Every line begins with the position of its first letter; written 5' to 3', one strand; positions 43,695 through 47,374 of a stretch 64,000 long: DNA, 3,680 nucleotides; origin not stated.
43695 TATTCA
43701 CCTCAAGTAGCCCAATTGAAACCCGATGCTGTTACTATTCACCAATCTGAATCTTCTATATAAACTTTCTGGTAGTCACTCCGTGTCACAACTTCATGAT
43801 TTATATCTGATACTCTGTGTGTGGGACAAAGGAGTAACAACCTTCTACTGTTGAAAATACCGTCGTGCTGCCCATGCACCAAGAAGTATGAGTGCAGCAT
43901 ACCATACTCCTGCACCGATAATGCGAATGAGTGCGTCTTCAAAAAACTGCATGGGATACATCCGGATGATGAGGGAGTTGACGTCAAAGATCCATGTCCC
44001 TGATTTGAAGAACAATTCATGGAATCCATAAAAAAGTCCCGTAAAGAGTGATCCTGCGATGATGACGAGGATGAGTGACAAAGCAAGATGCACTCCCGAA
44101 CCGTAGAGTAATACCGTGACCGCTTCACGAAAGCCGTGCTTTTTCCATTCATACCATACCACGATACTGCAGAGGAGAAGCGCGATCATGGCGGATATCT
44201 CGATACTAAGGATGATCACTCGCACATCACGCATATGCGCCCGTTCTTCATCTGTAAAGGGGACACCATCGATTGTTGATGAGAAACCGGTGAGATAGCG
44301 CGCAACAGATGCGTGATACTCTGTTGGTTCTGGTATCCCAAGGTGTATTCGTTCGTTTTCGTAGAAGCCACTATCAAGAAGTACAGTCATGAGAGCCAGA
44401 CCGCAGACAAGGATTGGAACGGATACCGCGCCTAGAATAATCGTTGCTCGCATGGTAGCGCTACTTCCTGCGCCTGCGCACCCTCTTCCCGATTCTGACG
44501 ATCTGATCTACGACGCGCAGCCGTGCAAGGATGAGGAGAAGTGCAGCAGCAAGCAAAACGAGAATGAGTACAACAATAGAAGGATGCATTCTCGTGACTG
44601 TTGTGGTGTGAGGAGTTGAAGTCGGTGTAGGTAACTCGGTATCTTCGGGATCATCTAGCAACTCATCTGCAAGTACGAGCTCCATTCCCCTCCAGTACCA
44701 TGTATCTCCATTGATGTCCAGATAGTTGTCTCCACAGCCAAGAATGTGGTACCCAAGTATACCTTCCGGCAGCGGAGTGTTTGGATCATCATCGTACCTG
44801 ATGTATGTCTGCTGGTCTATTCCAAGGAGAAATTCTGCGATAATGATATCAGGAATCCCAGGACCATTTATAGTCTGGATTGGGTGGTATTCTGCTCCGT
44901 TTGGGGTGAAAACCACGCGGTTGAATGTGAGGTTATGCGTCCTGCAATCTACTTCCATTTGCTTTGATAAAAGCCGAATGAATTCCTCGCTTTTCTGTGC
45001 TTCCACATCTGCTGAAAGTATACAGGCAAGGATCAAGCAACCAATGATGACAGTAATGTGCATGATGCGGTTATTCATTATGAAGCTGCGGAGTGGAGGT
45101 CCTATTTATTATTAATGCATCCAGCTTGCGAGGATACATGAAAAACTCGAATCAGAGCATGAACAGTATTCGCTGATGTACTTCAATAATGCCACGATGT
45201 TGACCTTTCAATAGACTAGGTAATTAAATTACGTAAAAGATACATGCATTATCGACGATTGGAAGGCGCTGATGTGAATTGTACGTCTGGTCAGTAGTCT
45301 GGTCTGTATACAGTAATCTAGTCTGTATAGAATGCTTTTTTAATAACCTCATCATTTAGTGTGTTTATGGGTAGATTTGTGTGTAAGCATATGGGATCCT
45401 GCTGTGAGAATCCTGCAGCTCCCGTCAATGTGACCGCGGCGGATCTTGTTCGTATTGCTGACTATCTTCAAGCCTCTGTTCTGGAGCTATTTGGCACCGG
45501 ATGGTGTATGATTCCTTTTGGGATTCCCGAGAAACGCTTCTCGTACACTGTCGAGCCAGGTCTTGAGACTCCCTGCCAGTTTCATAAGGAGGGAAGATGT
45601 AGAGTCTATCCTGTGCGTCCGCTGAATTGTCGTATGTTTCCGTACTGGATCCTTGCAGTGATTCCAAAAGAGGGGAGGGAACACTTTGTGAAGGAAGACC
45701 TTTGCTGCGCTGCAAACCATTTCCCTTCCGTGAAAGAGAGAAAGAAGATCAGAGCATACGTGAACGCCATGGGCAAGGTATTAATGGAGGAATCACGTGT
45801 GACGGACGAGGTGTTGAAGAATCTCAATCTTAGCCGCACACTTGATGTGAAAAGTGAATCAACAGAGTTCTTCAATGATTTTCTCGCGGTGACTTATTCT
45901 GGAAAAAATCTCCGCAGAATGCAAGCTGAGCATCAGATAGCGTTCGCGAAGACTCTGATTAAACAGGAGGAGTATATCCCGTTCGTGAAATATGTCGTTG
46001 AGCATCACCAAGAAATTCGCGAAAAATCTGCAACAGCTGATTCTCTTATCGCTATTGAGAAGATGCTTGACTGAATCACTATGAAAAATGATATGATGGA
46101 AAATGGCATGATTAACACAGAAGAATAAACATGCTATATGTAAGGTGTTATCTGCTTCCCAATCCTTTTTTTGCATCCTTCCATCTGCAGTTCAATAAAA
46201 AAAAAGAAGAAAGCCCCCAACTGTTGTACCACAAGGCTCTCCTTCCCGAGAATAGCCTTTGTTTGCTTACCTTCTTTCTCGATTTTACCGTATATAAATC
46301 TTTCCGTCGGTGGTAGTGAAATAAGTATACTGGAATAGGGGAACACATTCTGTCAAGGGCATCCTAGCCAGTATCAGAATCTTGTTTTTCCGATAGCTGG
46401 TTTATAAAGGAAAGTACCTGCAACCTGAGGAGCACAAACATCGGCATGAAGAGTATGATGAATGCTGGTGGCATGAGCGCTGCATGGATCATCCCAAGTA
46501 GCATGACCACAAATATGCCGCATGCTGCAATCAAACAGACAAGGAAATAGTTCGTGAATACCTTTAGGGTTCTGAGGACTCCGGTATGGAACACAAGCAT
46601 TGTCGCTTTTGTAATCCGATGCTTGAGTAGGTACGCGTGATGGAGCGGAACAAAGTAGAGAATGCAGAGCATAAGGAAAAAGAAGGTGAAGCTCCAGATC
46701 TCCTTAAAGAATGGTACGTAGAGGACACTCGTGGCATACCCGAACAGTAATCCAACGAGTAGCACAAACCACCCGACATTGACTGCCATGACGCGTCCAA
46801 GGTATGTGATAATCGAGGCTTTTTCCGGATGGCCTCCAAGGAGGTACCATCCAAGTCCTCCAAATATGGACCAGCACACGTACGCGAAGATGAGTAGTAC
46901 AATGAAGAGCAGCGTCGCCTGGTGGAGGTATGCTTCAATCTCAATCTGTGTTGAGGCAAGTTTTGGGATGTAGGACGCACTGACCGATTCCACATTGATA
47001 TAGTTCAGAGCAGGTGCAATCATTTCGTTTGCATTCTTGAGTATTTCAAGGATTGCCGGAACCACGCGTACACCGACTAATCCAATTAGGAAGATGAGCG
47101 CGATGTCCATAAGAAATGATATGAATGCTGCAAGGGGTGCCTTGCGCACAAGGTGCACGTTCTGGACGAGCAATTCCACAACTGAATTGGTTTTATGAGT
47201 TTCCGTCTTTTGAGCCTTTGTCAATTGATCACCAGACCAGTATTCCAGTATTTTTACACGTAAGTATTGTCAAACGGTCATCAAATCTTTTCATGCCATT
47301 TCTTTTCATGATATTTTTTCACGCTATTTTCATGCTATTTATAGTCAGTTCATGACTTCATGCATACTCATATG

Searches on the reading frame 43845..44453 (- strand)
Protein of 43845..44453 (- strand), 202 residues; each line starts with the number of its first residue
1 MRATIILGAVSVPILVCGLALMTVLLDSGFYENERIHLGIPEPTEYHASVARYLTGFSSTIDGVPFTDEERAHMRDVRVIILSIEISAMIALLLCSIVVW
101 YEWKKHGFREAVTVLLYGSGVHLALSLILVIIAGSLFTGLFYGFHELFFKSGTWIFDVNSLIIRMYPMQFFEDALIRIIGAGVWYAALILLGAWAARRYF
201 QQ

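Call 11: search_protein_families(library=pfam, proteins=[window:43845-44453:-], max_evalue=0.001)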
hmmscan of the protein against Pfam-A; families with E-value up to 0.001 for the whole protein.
window:43845-44453:- (202 aa): 1 family
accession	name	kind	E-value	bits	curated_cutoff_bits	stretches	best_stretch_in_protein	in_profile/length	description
PF07314.17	Lit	-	2.8e-22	80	24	1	9-171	4-176/176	Lipoprotein intramolecular transacylase Lit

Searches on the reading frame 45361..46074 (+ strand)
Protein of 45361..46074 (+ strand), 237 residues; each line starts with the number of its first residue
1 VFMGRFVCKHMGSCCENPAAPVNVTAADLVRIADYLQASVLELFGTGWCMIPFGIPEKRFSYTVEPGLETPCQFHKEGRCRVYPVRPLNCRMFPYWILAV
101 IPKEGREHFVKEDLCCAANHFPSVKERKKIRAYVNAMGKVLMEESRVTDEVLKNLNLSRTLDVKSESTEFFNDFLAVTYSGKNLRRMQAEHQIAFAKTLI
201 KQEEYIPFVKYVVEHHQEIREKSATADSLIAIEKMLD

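Call 11: search_protein_families(library=pfam, proteins=[window:45361-46074:+], max_evalue=0.001)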
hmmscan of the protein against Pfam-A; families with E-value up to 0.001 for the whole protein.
window:45361-46074:+ (237 aa): 1 family
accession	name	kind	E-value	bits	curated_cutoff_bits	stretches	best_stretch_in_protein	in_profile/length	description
PF03692.20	CxxCxxCC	-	2e-07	32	23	1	8-116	2-84/85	Putative zinc- or iron-chelating domain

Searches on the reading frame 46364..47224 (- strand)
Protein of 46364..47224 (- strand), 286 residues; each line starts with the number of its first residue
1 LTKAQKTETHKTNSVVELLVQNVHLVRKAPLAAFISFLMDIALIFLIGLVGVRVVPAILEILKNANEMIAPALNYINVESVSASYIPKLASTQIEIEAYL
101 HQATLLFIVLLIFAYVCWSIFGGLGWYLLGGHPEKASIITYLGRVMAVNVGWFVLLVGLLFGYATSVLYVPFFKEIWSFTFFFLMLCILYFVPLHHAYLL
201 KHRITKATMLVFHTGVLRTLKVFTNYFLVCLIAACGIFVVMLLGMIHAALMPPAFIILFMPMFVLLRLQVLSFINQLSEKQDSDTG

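Call 11: search_protein_families(library=pfam, proteins=[window:46364-47224:-], max_evalue=0.001)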
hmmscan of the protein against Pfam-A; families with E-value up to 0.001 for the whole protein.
window:46364-47224:- (286 aa): 0 families

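Call 80: search_protein_families(library=pfam, alignment_id=A5, max_evalue=0.01)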
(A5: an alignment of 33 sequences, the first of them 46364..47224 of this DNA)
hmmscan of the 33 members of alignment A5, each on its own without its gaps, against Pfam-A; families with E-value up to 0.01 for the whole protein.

A. member 1, window:46364-47224:- (286 aa): 0 families

B. families by the number of members that match (of 33 scanned): 1 family
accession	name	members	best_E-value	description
PF06195.18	DUF996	1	0.003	Protein of unknown function (DUF996)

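Call 81: search_solved_structures(query=A5, max_evalue=1)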
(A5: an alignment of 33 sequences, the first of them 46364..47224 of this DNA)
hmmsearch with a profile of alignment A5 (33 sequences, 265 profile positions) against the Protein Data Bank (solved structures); distinct sequences matched with E-value up to 1: 1.
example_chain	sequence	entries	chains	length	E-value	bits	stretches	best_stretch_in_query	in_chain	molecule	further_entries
6b87_A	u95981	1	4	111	0.036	16.8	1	33-102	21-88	TMHC2_E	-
